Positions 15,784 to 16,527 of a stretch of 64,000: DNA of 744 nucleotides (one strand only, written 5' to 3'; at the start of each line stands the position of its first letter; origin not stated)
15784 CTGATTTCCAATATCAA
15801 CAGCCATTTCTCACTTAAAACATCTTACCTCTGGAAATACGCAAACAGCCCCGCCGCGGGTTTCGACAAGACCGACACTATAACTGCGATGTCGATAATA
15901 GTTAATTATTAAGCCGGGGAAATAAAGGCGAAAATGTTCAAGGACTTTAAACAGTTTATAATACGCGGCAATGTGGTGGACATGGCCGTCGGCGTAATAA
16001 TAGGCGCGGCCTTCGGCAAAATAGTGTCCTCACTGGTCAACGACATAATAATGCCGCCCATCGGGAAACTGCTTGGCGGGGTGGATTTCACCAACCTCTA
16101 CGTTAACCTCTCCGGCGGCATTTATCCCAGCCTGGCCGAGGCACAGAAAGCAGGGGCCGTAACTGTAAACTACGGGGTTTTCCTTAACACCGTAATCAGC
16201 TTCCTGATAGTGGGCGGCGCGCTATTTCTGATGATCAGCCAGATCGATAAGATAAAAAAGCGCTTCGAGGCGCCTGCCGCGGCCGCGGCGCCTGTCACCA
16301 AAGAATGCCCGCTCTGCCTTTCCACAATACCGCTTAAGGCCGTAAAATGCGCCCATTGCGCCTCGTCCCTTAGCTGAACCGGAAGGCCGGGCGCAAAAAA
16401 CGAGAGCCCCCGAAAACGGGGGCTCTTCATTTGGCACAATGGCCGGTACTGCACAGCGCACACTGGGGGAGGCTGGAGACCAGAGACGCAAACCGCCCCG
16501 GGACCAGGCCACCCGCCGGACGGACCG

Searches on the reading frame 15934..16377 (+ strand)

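Call 48: search_protein_families(library=pfam, proteins=[window:15934-16377:+], max_evalue=0.00001)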
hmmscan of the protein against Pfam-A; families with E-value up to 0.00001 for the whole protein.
window:15934-16377:+ (147 aa): 1 family
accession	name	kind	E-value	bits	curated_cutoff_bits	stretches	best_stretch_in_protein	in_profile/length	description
PF01741.23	MscL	-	1.6e-41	141.9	27.4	1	1-129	1-115/123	Large-conductance mechanosensitive channel, MscL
